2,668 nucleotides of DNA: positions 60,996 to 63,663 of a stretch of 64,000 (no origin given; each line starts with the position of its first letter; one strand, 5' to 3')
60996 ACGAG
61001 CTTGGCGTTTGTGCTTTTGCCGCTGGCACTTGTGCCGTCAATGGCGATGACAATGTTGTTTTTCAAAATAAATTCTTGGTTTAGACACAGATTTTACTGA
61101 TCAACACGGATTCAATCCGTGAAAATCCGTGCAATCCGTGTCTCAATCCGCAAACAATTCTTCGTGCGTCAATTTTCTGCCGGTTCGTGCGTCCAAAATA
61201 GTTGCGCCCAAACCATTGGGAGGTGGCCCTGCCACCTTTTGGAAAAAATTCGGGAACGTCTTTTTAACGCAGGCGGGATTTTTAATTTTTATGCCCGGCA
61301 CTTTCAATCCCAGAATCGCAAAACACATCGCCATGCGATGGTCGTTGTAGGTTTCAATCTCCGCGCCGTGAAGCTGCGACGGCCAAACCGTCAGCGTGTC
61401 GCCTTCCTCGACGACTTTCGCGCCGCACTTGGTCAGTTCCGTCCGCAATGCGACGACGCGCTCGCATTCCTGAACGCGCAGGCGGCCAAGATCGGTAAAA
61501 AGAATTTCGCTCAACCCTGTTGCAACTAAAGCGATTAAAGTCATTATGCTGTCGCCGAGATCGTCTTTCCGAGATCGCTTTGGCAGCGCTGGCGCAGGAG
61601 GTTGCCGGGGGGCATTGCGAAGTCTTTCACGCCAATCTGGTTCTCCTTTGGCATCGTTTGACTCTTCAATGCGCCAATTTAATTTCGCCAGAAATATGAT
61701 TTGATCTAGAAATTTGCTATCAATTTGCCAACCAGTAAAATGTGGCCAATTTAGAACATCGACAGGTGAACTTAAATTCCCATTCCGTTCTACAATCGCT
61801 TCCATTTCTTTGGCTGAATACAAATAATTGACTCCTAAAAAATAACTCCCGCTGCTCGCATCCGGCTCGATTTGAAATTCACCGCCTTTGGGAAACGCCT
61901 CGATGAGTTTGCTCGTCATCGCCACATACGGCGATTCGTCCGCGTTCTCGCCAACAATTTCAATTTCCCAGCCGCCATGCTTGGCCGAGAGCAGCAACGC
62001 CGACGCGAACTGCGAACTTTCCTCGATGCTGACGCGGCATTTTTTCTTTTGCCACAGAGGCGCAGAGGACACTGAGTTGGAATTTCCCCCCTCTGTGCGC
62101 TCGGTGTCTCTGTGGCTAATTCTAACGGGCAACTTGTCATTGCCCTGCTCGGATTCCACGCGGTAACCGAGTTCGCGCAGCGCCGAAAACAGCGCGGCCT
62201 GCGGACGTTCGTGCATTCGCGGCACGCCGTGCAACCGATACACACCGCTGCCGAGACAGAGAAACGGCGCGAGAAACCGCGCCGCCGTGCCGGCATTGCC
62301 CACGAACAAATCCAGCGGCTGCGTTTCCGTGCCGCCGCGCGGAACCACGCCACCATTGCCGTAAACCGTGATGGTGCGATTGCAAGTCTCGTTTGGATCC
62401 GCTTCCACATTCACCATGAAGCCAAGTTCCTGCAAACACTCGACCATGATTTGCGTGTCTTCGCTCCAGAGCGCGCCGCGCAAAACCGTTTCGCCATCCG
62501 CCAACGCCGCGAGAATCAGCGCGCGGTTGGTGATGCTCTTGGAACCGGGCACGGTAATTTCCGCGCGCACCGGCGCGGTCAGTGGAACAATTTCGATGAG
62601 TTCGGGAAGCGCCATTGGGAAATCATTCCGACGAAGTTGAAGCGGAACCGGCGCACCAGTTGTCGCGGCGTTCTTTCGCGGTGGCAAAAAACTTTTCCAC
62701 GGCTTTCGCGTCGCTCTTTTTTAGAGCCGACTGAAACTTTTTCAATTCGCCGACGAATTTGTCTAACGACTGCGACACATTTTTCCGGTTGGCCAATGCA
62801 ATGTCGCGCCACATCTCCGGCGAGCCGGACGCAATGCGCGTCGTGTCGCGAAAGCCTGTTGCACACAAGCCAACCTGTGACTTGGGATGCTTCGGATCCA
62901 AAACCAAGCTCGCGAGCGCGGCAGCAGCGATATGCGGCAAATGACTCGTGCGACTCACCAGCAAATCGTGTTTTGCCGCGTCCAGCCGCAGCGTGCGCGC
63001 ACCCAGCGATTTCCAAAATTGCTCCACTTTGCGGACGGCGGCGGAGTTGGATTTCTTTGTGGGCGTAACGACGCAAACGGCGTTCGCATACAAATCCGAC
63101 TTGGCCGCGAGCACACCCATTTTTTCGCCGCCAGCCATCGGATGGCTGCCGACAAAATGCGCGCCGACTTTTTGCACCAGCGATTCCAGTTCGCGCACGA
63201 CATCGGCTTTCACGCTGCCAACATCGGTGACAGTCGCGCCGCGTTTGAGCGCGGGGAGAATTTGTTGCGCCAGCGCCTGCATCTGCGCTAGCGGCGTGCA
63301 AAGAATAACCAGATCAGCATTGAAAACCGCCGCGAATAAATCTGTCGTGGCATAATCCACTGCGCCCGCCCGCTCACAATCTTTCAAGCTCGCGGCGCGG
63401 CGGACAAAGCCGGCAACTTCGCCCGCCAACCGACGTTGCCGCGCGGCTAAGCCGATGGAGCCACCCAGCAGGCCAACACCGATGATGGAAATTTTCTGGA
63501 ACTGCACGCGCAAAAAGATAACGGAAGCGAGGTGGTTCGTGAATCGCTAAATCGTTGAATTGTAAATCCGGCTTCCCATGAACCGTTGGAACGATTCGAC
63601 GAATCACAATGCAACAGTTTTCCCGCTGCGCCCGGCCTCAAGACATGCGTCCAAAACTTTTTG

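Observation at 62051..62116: A 66-nt palindromic repeat element sits in frame inside the essential aroA gene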

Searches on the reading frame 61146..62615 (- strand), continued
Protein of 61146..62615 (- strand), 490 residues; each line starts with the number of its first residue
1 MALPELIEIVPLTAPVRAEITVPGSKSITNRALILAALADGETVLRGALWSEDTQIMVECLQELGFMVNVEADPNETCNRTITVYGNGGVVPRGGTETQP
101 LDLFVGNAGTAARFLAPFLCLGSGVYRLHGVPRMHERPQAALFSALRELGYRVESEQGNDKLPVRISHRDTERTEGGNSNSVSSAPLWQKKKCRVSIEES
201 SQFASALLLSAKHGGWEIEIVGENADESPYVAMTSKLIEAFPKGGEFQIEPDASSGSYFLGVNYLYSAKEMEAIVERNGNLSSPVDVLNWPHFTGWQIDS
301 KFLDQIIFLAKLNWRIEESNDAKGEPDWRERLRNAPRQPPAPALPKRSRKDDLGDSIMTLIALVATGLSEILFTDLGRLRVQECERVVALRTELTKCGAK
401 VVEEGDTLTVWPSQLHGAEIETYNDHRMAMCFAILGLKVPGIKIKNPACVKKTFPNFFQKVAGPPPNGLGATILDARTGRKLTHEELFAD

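Call 58: fold_search(model_id=the predicted structure, library=pdb)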
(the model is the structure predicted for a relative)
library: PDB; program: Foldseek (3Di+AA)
matches with E <= 10: 472; with E <= 0.001: 104
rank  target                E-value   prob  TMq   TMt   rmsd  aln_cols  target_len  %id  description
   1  8umm_A                3.7e-27  1.00  0.64  0.71   5.7       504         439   31  EPSPS TIPS K296R variant complexed with glyphosate and shikimate-3-phosphate (released 2024-08-28)
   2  8umk_B                4.2e-27  1.00  0.64  0.71   5.7       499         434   31  EPSPS TIPS variant complexed with glyphosate and shikimate-3-phosphate (released 2024-08-28)
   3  8umm_B                6.2e-27  1.00  0.63  0.69   5.9       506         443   30  EPSPS TIPS K296R variant complexed with glyphosate and shikimate-3-phosphate (released 2024-08-28)
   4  8umn_A                6.9e-27  1.00  0.64  0.70   5.9       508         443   30  EPSPS TIPS P126S K296R variant complexed with glyphosate and shikimate-3-phosphate (released 2024-08-28)
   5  7m0o                  7.3e-27  1.00  0.59  0.71   7.4       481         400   27  DGT-28 EPSPS (released 2021-04-14)
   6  9uow_A                1.1e-26  1.00  0.58  0.64   7.0       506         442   29  Crystal structure of Gossypium hirsutum (Cotton) 5-enol-pyruvyl-shikimate-3-phosphate synthase (EPSPS) in open conform (released 2026-01-07)
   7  3nvs                  1.2e-26  1.00  0.65  0.74   5.8       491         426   31  1.02 Angstrom resolution crystal structure of 3-phosphoshikimate 1-carboxyvinyltransferase from Vibrio cholerae in compl (released 2010-07-21)
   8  8umk_A                1.4e-26  1.00  0.63  0.70   5.9       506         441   30  EPSPS TIPS variant complexed with glyphosate and shikimate-3-phosphate (released 2024-08-28)
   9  8uml_A                1.5e-26  1.00  0.63  0.69   6.0       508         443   30  EPSPS TIPS P126S variant complexed with glyphosate and shikimate-3-phosphate (released 2024-08-28)
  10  8umj_A                3.5e-26  1.00  0.63  0.69   6.0       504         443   30  Wild type EPSP synthase complexed with glyphosate and shikimate-3-phosphate (released 2024-08-28)
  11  7tm4                  4.7e-26  1.00  0.69  0.78   5.6       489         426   30  Crystal structure of apo 3-phosphoshikimate 1-carboxyvinyltransferase from Klebsiella pneumoniae (released 2022-02-02)
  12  7pxy                  6.2e-26  1.00  0.59  0.64   7.6       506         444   31  Crystal structure of Arabidopsis thaliana 5-enol-pyruvyl-shikimate-3-phosphate synthase (EPSPS) in open conformation (released 2022-04-27)
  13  5xwb_A                1.1e-25  1.00  0.68  0.78   6.0       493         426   28  Crystal Structure of 5-Enolpyruvulshikimate-3-phosphate Synthase from a Psychrophilic Bacterium, Colwellia psychreryth (released 2017-09-06)
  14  7tm5_B                2.4e-25  1.00  0.64  0.73   6.2       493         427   30  Crystal structure of shikimate-3-phosphate bound 3-phosphoshikimate 1-carboxyvinyltransferase from Klebsiella pneumoni (released 2022-02-02)
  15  3fk0                  2.4e-25  1.00  0.63  0.71   5.7       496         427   29  E. coli EPSP synthase (TIPS mutation) liganded with S3P (released 2009-02-17)
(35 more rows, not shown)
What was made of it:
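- On EPSP synthase (AroA), class-I-like: Foldseek top hits are all EPSPS (call 58).
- Top Foldseek hits are EPSPS structures (call 58).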

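Call 74: find_encoding_contigs(protein=P0044, flank=3000, max_places=1)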
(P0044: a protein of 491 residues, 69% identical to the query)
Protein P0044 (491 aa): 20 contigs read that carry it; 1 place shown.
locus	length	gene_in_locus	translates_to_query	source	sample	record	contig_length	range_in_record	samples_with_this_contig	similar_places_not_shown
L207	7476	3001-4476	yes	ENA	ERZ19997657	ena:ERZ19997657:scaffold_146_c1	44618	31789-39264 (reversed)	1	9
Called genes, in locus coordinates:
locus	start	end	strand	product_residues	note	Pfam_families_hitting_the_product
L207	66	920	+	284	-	PF06180:CbiK (faint), PF01903:CbiX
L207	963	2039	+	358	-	PF01408:GFO_IDH_MocA, PF22725:GFO_IDH_MocA_C3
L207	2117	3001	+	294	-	PF03446:NAD_binding_2 (weak), PF03807:F420_oxidored (weak), PF02153:PDH_N, PF20463:PDH_C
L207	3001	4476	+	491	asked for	PF00275:EPSP_synthase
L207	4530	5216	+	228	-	PF02224:Cytidylate_kin, PF13189:Cytidylate_kin2 (weak)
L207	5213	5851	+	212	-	PF01553:Acyltransferase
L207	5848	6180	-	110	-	PF14357:DUF4404 (weak)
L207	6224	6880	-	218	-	PF13521:AAA_28, PF02223:Thymidylate_kin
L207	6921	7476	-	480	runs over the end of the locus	PF01406:tRNA-synt_1e, PF09334:tRNA-synt_1g (faint)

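Call 75: find_encoding_contigs(protein=P0022, flank=3000, max_places=1)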
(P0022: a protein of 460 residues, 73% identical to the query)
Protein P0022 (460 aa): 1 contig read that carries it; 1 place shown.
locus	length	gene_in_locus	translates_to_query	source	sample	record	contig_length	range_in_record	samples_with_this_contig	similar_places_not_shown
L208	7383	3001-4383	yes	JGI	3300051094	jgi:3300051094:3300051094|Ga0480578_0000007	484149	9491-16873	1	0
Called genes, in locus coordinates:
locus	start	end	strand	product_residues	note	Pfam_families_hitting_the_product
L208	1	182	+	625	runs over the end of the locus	PF01807:Zn_ribbon_DnaG, PF08275:DNAG_N, PF01751:Toprim, PF13155:Toprim_2, PF13362:Toprim_3 (weak), PF13662:Toprim_4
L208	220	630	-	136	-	PF07635:PSCyt1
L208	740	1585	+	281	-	PF01903:CbiX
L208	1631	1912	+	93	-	-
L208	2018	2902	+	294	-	PF03446:NAD_binding_2, PF03807:F420_oxidored, PF02153:PDH_N, PF20463:PDH_C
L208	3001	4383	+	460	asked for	PF00275:EPSP_synthase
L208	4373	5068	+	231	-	PF02224:Cytidylate_kin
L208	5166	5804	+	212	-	PF01553:Acyltransferase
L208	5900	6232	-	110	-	PF14357:DUF4404 (weak)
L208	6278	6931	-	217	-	PF13521:AAA_28, PF02223:Thymidylate_kin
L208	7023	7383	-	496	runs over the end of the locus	PF00133:tRNA-synt_1 (faint), PF01406:tRNA-synt_1e, PF01921:tRNA-synt_1f (faint), PF09334:tRNA-synt_1g (faint), PF09190:DALR_2 (weak), PF23493:CysS_C (weak)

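Call 76: find_encoding_contigs(protein=P0010, flank=3000, max_places=1)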
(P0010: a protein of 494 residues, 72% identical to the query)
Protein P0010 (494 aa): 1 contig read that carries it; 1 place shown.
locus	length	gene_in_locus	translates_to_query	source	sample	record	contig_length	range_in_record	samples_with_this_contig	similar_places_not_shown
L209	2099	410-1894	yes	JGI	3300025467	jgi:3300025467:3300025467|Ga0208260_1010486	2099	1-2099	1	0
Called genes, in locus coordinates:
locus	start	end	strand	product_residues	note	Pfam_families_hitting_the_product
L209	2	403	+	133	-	?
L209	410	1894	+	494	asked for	PF00275:EPSP_synthase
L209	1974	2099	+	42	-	?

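Call 77: find_encoding_contigs(protein=P0099, flank=3000, max_places=1)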
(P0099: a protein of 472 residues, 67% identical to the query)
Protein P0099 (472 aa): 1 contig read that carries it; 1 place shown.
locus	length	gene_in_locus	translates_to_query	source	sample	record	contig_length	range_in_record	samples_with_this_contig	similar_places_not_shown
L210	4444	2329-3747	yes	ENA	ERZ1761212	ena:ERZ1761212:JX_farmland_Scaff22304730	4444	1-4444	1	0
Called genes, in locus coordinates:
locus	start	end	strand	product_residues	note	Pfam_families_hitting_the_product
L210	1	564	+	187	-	?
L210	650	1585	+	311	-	PF03446:NAD_binding_2, PF03807:F420_oxidored, PF02153:PDH_N, PF20463:PDH_C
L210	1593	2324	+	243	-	PF05076:SUFU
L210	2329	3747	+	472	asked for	PF00275:EPSP_synthase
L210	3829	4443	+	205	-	?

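Call 78: find_encoding_contigs(protein=P0073, flank=3000, max_places=1)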
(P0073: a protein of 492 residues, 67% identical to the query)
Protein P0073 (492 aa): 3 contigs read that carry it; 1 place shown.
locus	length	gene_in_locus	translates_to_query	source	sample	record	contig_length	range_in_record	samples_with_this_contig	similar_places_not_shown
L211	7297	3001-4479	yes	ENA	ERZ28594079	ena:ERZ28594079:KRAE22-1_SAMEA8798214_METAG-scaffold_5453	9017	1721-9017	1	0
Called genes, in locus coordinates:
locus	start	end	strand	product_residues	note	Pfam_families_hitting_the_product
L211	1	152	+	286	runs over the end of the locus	PF06180:CbiK (faint), PF01903:CbiX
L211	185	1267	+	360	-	PF01408:GFO_IDH_MocA, PF22725:GFO_IDH_MocA_C3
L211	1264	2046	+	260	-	PF01925:TauE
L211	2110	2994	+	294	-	PF03446:NAD_binding_2, PF03807:F420_oxidored, PF02153:PDH_N, PF20463:PDH_C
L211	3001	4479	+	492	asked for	PF00275:EPSP_synthase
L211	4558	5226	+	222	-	PF02224:Cytidylate_kin, PF13189:Cytidylate_kin2 (weak), PF13238:AAA_18 (faint)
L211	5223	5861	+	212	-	PF01553:Acyltransferase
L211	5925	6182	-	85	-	PF14357:DUF4404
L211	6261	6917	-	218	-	PF13521:AAA_28, PF02223:Thymidylate_kin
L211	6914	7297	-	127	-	?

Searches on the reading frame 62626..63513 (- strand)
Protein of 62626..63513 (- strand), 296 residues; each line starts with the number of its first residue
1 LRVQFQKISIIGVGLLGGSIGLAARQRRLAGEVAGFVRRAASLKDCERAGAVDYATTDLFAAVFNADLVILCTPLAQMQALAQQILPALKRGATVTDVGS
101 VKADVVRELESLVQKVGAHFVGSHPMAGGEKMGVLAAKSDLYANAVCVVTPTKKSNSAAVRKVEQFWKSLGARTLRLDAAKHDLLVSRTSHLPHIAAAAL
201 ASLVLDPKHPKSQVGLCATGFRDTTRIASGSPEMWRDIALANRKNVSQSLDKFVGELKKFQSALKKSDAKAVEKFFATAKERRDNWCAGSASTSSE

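Call 89: search_protein_families(library=pfam, proteins=[window:62626-63513:-], max_evalue=0.00001)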
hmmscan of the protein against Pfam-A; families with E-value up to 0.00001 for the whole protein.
window:62626-63513:- (296 aa): 4 families
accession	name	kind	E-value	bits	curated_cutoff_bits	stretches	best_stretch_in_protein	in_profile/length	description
PF02153.23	PDH_N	-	2.5e-37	128.2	26.5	1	21-174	2-152/154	Prephenate dehydrogenase, nucleotide-binding domain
PF20463.3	PDH_C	-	1.9e-23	83.2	22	1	179-276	2-100/102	Prephenate dehydrogenase, dimerization domain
PF03446.21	NAD_binding_2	-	8.6e-10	39.3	21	1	7-131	1-124/161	NAD binding domain of 6-phosphogluconate dehydrogenase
PF03807.23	F420_oxidored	-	5.7e-06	27.3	21.6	0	7-98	1-91/94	NADP oxidoreductase coenzyme F420-dependent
